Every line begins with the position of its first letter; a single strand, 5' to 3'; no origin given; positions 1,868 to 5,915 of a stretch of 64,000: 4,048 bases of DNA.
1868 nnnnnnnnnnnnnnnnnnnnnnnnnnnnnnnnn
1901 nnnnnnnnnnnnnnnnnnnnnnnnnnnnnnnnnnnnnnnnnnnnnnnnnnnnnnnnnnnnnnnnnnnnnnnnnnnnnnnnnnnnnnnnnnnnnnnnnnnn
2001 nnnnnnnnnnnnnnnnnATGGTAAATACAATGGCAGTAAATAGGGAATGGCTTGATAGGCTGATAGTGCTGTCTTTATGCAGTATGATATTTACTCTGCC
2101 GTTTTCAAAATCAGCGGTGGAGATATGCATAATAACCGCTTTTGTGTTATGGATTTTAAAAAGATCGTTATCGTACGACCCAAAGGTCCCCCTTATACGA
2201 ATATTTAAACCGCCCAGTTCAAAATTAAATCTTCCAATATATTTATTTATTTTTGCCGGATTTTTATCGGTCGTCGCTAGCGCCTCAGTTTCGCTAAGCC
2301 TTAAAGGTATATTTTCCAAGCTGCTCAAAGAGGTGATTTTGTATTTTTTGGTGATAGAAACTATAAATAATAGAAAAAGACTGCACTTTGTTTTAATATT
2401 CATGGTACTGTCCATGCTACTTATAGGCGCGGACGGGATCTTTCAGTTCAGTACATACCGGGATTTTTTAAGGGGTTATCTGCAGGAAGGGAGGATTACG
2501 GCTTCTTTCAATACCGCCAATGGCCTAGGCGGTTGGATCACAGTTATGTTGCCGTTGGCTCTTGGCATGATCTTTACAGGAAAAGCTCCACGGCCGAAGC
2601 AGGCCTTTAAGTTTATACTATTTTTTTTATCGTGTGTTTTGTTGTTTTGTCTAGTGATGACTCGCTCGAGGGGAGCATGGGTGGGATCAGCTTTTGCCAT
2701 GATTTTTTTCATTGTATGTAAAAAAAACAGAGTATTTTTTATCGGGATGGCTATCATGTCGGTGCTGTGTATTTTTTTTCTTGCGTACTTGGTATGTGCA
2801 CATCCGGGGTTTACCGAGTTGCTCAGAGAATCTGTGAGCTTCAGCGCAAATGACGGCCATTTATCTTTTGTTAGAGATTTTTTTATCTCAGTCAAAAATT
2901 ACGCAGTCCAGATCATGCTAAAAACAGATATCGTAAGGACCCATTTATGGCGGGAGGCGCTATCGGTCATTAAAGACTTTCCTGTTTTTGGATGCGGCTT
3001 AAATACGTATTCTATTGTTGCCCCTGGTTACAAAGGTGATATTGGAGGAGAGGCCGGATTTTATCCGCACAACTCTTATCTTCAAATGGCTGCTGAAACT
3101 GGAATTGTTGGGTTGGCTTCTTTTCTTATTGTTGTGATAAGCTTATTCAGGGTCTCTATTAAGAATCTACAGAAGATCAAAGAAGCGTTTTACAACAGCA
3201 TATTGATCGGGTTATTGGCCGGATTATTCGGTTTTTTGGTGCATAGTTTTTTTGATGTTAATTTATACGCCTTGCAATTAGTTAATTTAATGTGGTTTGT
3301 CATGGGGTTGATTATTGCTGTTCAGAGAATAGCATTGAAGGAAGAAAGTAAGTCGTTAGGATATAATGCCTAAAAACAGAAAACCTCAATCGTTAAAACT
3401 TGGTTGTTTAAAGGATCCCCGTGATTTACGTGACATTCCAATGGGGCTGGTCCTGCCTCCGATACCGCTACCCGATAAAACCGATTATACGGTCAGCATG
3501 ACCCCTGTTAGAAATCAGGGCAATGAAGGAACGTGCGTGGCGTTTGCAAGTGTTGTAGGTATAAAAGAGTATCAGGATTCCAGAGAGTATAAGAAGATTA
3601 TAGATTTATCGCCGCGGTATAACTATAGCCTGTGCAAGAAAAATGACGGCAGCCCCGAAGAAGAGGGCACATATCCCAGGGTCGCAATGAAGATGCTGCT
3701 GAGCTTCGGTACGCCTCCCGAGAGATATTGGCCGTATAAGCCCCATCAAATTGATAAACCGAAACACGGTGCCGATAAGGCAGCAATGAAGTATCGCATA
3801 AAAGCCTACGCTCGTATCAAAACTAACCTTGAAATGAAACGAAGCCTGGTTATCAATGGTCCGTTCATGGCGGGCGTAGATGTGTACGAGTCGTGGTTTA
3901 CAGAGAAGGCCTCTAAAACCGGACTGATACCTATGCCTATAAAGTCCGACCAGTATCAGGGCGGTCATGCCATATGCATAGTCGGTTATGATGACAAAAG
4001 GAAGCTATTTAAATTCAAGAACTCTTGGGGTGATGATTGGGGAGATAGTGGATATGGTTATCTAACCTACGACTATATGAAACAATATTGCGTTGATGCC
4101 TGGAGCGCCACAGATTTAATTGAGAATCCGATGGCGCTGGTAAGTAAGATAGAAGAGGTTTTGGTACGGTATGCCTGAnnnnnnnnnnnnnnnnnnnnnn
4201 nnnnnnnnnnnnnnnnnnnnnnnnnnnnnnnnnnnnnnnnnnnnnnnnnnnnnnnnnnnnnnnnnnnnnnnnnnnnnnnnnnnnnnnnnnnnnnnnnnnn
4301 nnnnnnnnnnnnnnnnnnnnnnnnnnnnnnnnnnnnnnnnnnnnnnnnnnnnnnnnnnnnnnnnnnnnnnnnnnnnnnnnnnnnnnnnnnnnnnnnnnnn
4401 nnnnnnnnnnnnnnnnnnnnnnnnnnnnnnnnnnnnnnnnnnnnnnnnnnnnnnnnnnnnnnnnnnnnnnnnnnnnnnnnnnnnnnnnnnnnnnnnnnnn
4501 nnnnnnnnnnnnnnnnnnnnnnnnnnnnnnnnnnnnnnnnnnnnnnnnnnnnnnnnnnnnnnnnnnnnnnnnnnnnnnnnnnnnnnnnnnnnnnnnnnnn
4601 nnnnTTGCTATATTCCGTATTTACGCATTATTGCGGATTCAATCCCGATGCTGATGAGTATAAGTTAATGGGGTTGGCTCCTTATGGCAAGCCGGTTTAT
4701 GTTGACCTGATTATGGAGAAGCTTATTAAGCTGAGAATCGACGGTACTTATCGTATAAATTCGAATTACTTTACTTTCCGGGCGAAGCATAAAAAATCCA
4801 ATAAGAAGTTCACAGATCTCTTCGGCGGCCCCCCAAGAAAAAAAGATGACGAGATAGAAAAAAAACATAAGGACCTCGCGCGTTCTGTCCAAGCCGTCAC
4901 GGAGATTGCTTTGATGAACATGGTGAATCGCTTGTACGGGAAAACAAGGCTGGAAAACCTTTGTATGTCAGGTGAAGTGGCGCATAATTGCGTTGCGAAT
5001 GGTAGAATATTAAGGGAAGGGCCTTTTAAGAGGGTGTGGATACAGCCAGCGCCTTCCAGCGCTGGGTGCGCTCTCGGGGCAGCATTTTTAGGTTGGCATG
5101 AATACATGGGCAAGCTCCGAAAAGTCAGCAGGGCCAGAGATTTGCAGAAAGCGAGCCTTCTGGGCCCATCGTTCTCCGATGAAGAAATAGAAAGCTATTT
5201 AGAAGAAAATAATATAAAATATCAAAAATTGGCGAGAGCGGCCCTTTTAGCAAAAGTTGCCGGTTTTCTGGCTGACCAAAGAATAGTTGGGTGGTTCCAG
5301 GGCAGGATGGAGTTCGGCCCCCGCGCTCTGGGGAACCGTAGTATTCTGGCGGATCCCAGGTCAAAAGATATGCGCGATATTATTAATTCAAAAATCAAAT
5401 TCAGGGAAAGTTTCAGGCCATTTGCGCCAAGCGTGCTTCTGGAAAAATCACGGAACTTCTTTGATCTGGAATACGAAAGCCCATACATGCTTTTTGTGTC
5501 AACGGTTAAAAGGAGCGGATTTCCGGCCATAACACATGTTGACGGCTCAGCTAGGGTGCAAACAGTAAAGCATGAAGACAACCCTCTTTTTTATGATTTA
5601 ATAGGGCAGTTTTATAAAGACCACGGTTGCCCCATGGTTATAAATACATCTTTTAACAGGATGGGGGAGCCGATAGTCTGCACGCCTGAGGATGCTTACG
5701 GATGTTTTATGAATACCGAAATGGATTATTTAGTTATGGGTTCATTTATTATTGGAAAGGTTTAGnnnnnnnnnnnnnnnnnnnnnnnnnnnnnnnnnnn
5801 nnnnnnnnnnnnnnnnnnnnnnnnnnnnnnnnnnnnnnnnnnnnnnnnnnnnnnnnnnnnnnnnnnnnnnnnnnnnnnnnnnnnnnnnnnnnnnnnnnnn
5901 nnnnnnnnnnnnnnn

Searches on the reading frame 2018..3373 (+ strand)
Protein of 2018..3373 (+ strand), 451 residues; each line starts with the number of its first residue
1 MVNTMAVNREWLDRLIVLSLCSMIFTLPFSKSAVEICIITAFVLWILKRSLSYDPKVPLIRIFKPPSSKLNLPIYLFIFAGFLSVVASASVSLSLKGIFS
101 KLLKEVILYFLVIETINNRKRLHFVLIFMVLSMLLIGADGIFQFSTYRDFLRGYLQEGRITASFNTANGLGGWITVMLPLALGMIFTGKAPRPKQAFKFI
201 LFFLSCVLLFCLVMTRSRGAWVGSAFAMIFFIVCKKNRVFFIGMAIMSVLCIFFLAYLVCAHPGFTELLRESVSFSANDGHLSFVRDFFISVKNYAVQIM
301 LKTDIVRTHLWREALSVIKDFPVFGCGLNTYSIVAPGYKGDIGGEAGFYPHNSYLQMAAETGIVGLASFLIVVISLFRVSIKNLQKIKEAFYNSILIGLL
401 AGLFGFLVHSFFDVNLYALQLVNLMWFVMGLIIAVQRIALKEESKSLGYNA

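Call 67: search_protein_families(library=pfam, proteins=[window:2018-3373:+], max_evalue=0.001)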
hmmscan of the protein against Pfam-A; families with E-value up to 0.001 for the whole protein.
window:2018-3373:+ (451 aa): 1 family
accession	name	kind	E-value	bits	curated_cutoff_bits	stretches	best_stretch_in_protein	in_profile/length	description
PF04932.20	Wzy_C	-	1.3e-22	80.6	31.7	1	206-370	4-149/149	O-Antigen ligase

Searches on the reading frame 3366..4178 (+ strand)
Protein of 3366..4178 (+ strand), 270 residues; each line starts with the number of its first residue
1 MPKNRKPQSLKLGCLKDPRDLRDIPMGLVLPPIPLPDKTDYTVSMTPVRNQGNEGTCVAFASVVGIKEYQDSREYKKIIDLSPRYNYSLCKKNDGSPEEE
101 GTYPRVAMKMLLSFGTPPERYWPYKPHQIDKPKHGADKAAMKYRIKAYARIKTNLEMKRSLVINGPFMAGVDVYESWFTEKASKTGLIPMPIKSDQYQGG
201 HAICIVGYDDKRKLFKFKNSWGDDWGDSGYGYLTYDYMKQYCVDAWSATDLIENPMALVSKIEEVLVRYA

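Call 67: search_protein_families(library=pfam, proteins=[window:3366-4178:+], max_evalue=0.001)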
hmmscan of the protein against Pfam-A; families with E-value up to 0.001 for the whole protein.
window:3366-4178:+ (270 aa): 2 families
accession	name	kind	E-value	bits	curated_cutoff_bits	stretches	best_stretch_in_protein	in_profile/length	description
PF00112.29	Peptidase_C1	-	1.1e-22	81.7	20.7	1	37-238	3-207/220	Papain family cysteine protease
PF03051.21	Peptidase_C1_2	-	1.5e-06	27.8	22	1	200-245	360-409/438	Peptidase C1-like family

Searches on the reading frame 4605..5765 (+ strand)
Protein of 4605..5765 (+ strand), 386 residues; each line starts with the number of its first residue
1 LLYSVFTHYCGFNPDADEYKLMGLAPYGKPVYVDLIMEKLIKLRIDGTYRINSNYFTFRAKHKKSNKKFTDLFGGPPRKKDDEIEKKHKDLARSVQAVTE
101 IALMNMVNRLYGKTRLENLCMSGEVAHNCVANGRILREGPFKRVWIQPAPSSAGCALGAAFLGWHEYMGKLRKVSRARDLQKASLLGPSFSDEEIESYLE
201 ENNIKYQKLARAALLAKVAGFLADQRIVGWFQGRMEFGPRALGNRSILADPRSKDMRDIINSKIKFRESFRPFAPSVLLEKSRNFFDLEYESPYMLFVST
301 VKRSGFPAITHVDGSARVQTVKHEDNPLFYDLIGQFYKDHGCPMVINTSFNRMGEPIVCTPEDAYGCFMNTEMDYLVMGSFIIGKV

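Call 67: search_protein_families(library=pfam, proteins=[window:4605-5765:+], max_evalue=0.001)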
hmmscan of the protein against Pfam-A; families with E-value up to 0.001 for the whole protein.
window:4605-5765:+ (386 aa): 2 families
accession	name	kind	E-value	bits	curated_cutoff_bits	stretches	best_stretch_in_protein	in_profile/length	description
PF16861.10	Carbam_trans_C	-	7.4e-73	244.1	27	1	221-385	3-170/170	Carbamoyltransferase C-terminus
PF02543.21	Carbam_trans_N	-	6.6e-43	147.9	24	1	2-160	190-345/346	Carbamoyltransferase N-terminus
